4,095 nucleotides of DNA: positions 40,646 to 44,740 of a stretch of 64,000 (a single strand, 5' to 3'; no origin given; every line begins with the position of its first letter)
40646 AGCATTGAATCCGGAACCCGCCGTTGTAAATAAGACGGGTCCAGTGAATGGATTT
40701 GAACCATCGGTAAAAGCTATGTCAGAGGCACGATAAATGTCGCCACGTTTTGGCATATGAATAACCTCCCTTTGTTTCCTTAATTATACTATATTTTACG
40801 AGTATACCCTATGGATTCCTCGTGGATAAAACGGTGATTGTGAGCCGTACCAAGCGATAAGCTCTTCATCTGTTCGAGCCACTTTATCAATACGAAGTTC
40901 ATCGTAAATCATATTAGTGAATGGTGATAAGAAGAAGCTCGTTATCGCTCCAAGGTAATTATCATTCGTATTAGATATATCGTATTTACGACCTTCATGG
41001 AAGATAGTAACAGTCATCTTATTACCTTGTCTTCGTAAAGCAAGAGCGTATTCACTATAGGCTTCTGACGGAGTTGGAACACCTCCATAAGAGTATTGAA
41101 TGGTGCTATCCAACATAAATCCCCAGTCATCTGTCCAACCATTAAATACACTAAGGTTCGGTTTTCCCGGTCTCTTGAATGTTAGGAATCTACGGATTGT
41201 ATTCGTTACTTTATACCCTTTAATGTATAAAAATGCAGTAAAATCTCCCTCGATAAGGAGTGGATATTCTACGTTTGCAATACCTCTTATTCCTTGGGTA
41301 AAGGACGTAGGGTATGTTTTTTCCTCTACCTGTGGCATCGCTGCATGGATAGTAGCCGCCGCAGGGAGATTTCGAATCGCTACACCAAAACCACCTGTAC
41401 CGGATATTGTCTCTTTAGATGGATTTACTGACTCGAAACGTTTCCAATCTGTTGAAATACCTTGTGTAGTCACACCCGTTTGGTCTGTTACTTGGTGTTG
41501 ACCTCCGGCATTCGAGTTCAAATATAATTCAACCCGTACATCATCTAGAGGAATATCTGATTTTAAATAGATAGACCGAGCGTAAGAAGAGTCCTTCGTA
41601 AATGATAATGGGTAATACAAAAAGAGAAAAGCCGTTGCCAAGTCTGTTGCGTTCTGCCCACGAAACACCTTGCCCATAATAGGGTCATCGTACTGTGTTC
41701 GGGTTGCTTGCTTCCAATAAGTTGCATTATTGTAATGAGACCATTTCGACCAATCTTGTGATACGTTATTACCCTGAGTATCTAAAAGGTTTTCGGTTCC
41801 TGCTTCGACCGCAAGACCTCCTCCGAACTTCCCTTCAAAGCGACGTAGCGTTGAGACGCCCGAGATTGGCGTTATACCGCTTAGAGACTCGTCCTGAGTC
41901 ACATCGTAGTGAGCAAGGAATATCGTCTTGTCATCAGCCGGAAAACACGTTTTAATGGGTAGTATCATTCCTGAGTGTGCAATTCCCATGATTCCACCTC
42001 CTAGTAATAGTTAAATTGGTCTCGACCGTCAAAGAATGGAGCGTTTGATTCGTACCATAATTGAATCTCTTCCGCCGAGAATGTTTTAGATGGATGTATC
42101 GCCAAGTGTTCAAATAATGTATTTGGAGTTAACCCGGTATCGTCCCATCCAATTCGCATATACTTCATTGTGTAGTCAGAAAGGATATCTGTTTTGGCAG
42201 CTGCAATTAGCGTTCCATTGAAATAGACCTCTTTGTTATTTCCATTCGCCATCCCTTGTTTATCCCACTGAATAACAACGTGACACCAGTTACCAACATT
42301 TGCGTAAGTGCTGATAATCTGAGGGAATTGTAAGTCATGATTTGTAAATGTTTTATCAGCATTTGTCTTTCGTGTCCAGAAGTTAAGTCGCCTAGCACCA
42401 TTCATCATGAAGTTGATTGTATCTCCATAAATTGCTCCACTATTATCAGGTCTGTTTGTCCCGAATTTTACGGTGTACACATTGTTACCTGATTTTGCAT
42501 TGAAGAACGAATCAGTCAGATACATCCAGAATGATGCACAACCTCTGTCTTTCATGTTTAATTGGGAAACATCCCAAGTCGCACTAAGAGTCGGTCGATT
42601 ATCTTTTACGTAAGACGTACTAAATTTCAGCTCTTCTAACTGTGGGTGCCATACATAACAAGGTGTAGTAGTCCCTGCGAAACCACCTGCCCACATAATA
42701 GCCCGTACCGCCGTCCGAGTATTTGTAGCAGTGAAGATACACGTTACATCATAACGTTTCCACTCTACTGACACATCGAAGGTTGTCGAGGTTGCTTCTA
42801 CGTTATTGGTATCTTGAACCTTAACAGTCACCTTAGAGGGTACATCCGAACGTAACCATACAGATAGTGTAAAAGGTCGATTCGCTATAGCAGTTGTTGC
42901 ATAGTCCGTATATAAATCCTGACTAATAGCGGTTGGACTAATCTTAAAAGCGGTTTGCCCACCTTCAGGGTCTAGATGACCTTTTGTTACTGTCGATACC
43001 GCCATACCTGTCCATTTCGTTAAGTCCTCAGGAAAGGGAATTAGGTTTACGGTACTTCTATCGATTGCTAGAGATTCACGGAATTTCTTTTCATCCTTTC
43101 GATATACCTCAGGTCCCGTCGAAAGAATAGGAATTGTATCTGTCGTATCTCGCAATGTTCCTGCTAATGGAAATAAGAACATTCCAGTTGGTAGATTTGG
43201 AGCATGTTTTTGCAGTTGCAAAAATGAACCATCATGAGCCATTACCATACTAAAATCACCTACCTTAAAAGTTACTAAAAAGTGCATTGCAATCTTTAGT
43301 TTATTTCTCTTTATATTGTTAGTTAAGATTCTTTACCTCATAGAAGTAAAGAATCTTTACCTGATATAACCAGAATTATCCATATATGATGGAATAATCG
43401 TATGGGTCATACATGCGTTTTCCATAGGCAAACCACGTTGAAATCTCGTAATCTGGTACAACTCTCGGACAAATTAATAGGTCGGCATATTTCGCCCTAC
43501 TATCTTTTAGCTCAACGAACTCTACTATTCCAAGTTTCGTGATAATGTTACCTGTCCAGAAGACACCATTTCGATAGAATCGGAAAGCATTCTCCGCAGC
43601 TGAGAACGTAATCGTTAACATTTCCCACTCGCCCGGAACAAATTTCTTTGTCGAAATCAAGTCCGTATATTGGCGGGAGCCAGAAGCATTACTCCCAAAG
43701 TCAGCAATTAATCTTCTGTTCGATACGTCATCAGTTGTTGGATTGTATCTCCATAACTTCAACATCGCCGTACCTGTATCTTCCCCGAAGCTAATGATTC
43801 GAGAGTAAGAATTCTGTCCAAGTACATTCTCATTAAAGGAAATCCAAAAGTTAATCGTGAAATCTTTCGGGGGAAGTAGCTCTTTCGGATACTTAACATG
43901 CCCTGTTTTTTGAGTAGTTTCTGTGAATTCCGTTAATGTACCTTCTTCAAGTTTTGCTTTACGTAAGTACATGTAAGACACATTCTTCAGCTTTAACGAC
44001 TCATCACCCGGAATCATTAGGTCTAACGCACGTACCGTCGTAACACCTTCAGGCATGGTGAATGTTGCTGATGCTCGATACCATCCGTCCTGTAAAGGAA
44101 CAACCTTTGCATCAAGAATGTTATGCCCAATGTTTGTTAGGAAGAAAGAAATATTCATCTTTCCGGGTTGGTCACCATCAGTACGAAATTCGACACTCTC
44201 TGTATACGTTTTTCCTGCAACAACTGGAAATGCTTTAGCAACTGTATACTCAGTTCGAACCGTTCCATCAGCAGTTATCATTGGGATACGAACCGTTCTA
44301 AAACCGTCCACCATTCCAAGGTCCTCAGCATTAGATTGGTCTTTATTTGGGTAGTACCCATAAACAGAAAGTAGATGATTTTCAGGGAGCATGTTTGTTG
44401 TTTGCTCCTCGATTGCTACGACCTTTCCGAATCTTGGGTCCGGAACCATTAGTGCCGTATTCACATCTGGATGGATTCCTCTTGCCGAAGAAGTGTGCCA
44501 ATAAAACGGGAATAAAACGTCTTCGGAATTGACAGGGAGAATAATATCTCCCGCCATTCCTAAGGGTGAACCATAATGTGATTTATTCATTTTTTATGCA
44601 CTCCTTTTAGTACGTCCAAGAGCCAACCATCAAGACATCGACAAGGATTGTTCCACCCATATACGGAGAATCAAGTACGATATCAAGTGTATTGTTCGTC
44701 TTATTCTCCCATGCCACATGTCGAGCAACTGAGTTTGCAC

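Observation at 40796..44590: Three LamG/concanavalin-like tail proteins with a shared C-terminal (W/F)(Y/F).S..PF-type motif, interleaved with copy C of the 78-bp element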

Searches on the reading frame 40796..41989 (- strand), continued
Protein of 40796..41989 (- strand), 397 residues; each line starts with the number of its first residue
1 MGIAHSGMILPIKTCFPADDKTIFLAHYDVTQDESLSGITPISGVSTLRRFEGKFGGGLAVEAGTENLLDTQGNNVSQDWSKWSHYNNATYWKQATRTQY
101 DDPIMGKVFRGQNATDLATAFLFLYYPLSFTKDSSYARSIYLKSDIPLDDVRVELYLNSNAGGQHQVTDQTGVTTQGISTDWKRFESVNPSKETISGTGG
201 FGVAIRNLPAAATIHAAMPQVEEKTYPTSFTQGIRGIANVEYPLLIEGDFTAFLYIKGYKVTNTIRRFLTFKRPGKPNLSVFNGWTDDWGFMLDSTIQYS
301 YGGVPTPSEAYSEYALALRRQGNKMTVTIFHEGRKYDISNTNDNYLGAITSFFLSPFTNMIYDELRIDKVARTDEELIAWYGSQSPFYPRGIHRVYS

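Call 71: search_protein_representatives(alignment_id=A5)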
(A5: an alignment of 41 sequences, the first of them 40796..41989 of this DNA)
Query: 41 sequences, 425 profile positions. Proteins with E-value up to 0.001 (for the whole library): 220500; up to 1e-10: 59850; up to 1e-30: 8074. The best 150 are listed.
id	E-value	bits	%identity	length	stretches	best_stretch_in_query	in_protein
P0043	0.0e+00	1052.7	-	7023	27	252-405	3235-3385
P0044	3.9e-265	896.0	-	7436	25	256-403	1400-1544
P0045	6.2e-245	829.4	-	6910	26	248-405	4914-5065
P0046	2.8e-230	781.1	-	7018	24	252-404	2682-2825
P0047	2.3e-222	755.1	-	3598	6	26-410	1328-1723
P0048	7.1e-215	730.4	-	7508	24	255-403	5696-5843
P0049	6.1e-193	658.1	-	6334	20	256-403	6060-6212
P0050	1.9e-192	656.5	-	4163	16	287-405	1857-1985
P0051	3.8e-174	596.2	-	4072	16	255-398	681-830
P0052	7.6e-170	582.0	-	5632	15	250-405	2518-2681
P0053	7.8e-161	552.3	-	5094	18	256-405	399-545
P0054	2.0e-159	547.7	-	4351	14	252-402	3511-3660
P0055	2.8e-153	527.5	-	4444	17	252-405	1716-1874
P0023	2.2e-148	511.3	-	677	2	68-408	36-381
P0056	1.8e-147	508.3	-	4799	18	253-393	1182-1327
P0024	4.3e-121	421.4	-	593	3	52-418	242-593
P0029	2.9e-107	375.8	-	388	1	11-417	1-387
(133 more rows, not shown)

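Call 79: find_related_loci(query=A8, collection=genome_contigs, flank=10000)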
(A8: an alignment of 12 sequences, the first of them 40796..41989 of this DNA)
Query A8 (397 aa) in genome_contigs; peptide patterns used: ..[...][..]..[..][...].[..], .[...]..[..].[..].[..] (x = any residue, [..] = any of these).
93 stretches matched a pattern; 9 encode a relative of the query (tblastn E <= 1e-3); 9 distinct loci.
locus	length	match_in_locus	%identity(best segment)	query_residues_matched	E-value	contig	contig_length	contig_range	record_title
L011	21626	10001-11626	34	1-397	1e-54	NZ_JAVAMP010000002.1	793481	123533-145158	Chengkuizengella axinellae strain 2205SS18-9 2, whole genome shotgun sequence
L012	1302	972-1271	39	35-144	2e-11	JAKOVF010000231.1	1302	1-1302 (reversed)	MAG: Chloroflexota bacterium isolate JPNG_maxbin.044 k201_632780, whole genome shotgun sequence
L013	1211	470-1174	26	20-259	4e-9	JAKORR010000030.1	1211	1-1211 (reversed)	MAG: Armatimonadota bacterium isolate all_maxbin.385_sub k201_68487, whole genome shotgun sequence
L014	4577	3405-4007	28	25-257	7e-9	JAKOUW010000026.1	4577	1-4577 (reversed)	MAG: Chloroflexota bacterium isolate JPNG_maxbin.019 k201_442184, whole genome shotgun sequence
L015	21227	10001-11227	25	14-395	5e-12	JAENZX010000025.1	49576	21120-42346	MAG: Thermincola ferriacetica isolate BM5_bin.18 BM5_bin18_NODE_239_length_49576_cov_7.972759, whole genome shotgun sequ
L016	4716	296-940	27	38-255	1e-7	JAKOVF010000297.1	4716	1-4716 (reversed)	MAG: Chloroflexota bacterium isolate JPNG_maxbin.044 k201_334827, whole genome shotgun sequence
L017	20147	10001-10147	48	25-73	4e-7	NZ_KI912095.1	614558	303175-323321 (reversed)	Halonatronum saccharophilum DSM 13868 HalsacDRAFT_HSE.6, whole genome shotgun sequence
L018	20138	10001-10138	51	25-70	7e-7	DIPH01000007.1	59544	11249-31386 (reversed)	MAG TPA_asm: Firmicutes bacterium UBA5493 UBA5493_contig_4346, whole genome shotgun sequence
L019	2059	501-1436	25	37-381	2e-6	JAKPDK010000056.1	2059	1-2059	MAG: Candidatus Hydrogenedentota bacterium isolate JPMR_maxbin.062_sub k141_345993, whole genome shotgun sequence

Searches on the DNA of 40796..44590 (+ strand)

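Call 5: search_dna_similar(query=window:40796-44590:+, collection=phages, mode=near)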
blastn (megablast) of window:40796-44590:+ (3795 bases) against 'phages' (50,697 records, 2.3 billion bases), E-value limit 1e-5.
No match.

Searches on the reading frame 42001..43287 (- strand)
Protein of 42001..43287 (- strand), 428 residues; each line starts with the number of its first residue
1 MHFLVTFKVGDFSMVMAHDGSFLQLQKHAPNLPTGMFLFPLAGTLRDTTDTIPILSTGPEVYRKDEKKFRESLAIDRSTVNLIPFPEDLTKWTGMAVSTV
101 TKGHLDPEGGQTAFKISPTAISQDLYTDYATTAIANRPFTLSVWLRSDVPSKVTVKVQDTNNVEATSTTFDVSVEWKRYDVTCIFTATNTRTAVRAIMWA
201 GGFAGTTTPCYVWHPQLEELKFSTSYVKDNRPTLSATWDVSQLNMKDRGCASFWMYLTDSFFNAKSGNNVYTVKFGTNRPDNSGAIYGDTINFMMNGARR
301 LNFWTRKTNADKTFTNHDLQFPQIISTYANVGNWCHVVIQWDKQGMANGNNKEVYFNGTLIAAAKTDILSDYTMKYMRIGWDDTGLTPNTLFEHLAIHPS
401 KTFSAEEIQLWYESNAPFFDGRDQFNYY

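Call 3: search_protein_families(library=pfam, proteins=[window:42001-43287:-], max_evalue=0.1)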
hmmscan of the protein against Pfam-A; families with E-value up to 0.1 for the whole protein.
window:42001-43287:- (428 aa): 3 families
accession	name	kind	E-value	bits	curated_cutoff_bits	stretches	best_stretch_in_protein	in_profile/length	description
PF13385.13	Laminin_G_3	-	5.1e-06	27.2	27.6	1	248-409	18-151/151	Concanavalin A-like lectin/glucanases superfamily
PF02018.23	CBM_4_9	-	0.021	15.7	25.9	1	136-195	62-126/136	Carbohydrate binding domain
PF03291.22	mRNA_G-N7_MeTrfase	-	0.067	12.7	26.6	0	264-298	199-233/315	mRNA (guanine-N(7))-methyltransferase domain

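Call 4: search_protein_families(library=phrogs, proteins=[window:42001-43287:-], max_evalue=0.01)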
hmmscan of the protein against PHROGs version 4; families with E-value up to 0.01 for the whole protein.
window:42001-43287:- (428 aa): 1 family
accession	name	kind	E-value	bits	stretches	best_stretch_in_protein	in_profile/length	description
phrog_5939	-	tail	1.8e-05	24.4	1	73-232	410-597/801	tail protein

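Call 14: search_dna_similar(query=window:42001-43248:-, collection=phages, mode=protein, max_evalue=0.001, max_rows=25)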
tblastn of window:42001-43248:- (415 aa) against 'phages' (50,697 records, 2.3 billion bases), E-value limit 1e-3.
No match.

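Call 17: find_related_loci(query=window:42001-43248:-, collection=viral_contigs, flank=10000)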
Query window:42001-43248:- (415 aa) in viral_contigs; peptide patterns used: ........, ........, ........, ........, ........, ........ (x = any residue, [..] = any of these).
1 stretches matched a pattern, but none encodes a relative of the query by tblastn (E <= 1e-3).

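Call 31: find_homologous_proteins(query=A3)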
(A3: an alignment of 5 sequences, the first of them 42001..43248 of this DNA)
Query A3 (5 sequences) (415 aa, profile of the alignment): 9 proteins with E <= 0.001 among 4461 candidates.
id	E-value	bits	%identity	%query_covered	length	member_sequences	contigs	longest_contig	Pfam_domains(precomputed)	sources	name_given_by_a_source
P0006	1.5e-208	711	81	100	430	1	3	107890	PF13385.14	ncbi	-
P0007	4.2e-205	700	100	100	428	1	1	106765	PF13385.14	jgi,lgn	-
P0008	4.3e-192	657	34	100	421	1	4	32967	-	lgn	-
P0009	6.2e-143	495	32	100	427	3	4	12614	PF02018.24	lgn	-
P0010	3.2e-120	420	32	99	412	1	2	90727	-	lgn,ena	-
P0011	6.6e-115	403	35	100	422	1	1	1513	-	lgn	-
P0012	5.4e-112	393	32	100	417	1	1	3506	-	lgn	-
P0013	6.4e-109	383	38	62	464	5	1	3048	PF13385.14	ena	-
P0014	8.8e-76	274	36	49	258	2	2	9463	PF13385.14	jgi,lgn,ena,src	-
